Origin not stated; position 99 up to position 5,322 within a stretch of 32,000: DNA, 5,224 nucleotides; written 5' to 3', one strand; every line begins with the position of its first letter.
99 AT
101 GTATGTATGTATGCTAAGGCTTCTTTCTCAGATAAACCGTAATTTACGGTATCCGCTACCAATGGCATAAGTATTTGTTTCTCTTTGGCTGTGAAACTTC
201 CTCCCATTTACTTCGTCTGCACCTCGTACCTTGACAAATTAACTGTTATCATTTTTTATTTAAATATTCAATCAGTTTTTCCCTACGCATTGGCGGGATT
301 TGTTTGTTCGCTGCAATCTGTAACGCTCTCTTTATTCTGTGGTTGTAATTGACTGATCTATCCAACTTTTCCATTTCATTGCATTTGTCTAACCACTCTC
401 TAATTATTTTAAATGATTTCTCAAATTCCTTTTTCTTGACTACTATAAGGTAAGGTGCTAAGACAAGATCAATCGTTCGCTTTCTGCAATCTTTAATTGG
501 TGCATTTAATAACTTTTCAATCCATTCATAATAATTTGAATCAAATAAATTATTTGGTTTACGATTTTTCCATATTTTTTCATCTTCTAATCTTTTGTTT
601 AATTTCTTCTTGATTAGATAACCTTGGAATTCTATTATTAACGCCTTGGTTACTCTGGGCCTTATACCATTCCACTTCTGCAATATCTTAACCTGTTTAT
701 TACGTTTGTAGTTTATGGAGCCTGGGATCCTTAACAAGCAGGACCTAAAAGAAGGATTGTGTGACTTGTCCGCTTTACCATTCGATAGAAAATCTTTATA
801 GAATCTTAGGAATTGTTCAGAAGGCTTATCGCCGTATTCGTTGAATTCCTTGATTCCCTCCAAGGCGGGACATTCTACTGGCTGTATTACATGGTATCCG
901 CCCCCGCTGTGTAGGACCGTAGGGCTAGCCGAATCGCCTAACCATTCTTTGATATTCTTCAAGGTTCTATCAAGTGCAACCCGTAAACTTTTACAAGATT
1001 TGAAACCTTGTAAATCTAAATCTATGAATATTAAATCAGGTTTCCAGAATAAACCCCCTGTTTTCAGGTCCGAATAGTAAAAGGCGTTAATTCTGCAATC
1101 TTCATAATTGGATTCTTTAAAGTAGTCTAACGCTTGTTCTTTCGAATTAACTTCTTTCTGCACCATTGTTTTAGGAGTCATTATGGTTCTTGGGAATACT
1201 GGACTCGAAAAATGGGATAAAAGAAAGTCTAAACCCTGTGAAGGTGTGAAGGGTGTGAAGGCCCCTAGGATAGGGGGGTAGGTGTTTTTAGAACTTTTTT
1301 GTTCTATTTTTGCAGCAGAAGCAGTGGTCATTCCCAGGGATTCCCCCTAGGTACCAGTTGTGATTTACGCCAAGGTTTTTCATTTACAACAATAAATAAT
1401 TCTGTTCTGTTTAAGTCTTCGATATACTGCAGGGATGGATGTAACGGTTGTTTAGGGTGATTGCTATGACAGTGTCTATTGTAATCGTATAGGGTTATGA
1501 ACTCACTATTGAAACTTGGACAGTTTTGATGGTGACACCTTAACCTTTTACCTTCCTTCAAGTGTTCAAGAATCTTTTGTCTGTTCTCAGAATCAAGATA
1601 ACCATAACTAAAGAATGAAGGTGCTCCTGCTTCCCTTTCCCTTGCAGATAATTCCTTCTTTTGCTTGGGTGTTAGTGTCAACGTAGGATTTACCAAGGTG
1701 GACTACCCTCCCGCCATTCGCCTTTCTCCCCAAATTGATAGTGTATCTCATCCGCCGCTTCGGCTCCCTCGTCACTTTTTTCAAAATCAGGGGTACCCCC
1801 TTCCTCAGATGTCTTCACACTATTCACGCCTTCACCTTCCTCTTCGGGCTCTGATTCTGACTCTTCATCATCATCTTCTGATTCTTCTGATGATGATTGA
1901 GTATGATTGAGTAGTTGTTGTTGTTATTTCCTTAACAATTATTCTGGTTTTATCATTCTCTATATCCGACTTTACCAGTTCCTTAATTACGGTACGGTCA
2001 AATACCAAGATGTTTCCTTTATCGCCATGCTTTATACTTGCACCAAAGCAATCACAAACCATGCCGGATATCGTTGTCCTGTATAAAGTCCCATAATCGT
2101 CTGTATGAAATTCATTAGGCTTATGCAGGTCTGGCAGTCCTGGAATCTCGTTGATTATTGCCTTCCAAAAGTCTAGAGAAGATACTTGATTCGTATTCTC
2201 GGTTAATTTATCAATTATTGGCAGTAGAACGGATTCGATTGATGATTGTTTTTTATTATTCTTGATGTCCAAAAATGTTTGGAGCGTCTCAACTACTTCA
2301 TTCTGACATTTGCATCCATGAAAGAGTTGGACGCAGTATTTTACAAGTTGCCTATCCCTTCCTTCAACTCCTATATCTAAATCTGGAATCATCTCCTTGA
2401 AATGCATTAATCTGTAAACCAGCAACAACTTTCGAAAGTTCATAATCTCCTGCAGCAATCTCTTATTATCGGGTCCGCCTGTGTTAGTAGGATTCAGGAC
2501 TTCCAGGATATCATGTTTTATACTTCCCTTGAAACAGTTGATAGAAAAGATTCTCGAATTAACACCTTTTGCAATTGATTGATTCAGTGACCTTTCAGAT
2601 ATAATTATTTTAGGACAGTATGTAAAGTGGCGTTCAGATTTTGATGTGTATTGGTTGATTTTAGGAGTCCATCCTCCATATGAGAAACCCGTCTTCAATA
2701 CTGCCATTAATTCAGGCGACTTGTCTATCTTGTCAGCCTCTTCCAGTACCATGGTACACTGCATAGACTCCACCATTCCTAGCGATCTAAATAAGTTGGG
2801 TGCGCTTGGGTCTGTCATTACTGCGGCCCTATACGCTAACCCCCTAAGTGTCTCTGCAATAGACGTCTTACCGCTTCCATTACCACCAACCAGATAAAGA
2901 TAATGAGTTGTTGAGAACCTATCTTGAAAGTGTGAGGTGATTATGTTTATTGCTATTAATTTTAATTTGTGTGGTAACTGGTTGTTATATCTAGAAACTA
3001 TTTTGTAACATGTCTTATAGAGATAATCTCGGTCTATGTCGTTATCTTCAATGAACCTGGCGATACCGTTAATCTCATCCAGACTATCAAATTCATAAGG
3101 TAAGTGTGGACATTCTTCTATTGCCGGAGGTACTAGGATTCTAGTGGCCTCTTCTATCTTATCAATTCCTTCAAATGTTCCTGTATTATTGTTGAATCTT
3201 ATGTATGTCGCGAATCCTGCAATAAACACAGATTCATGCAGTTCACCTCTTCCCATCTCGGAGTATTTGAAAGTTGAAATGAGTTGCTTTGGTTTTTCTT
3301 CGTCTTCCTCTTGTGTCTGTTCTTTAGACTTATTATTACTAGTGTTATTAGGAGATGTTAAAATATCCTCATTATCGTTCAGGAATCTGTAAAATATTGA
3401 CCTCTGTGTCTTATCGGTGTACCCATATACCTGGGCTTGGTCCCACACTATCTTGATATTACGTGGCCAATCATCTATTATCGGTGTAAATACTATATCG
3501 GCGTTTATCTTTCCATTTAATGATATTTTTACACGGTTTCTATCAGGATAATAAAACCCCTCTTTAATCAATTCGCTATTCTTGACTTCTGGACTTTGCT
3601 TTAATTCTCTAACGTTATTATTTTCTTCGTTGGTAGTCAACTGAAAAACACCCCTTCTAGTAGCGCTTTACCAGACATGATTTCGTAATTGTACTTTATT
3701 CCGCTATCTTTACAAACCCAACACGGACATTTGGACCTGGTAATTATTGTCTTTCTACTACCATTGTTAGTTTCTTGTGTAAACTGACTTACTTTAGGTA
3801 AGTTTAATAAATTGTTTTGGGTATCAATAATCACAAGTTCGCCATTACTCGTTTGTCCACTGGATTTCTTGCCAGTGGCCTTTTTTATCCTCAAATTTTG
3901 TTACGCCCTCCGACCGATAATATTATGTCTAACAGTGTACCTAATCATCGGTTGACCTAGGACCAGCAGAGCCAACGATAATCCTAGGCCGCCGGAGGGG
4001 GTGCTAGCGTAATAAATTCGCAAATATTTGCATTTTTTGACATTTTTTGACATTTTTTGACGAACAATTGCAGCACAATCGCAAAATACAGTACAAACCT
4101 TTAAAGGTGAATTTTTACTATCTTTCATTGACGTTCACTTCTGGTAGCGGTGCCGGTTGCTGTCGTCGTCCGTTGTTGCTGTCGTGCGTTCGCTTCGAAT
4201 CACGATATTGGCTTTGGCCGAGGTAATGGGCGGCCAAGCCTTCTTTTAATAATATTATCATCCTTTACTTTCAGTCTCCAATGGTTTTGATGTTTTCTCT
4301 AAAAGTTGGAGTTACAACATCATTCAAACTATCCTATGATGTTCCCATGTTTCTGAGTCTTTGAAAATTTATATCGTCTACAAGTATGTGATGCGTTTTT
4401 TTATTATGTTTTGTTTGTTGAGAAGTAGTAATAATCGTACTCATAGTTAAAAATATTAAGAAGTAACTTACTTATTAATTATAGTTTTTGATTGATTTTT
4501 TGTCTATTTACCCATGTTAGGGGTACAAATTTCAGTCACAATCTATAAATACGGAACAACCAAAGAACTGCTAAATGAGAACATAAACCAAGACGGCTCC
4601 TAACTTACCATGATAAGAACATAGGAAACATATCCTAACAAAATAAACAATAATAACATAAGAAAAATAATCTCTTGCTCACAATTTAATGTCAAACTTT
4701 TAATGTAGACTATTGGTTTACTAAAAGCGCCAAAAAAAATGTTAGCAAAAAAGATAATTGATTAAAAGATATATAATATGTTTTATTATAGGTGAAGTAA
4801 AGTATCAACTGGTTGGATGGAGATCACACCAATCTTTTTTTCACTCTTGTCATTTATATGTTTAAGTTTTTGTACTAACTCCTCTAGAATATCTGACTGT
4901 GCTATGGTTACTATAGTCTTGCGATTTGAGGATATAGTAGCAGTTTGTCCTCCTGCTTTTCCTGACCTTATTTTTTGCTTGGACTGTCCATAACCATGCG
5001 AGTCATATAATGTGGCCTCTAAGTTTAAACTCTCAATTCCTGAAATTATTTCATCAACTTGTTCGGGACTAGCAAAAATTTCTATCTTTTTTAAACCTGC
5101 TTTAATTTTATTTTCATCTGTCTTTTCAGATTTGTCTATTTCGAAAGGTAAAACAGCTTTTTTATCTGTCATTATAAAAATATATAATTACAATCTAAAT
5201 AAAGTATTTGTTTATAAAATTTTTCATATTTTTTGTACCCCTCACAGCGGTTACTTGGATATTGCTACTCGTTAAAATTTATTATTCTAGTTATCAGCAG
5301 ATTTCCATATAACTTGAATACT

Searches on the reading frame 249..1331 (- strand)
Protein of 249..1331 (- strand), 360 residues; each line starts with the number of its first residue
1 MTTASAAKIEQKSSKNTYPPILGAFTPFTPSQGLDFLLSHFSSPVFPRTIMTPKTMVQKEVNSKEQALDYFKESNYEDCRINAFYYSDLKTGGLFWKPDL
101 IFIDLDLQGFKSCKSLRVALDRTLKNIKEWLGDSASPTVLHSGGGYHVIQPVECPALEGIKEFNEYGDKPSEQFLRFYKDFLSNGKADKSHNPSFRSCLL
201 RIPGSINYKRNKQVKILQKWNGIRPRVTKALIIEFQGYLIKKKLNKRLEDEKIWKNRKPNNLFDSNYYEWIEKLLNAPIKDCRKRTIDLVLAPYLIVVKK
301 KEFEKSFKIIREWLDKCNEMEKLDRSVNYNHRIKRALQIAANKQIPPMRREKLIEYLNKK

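Call 46: search_protein_families(library=pfam, proteins=[window:249-1331:-], max_evalue=0.01)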
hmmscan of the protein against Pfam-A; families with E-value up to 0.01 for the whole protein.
window:249-1331:- (360 aa): 1 family
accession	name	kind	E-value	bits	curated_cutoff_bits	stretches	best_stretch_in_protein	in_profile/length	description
PF18689.6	PriX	-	5.8e-09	36.6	25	1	268-352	1-79/95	Primase X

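Call 47: search_protein_families(library=phrogs, proteins=[window:249-1331:-], max_evalue=0.001)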
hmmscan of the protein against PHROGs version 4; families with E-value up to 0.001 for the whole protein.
window:249-1331:- (360 aa): 0 families

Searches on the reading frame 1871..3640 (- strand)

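Call 46: search_protein_families(library=pfam, proteins=[window:1871-3640:-], max_evalue=0.01)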
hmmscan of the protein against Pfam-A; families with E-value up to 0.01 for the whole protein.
window:1871-3640:- (589 aa): 1 family
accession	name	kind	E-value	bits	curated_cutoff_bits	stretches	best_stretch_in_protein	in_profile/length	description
PF13304.12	AAA_21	-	0.00018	22.1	27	1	250-431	4-180/304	AAA domain, putative AbiEii toxin, Type IV TA system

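Call 47: search_protein_families(library=phrogs, proteins=[window:1871-3640:-], max_evalue=0.001)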
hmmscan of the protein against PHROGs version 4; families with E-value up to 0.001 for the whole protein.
window:1871-3640:- (589 aa): 0 families

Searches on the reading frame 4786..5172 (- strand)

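Call 46: search_protein_families(library=pfam, proteins=[window:4786-5172:-], max_evalue=0.01)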
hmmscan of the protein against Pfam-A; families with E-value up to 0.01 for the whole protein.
window:4786-5172:- (128 aa): 1 family
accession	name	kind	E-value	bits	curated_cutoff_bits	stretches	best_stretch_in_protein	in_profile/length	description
PF00543.27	P-II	-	1.1e-05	26.1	25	1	28-123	2-93/102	Nitrogen regulatory protein P-II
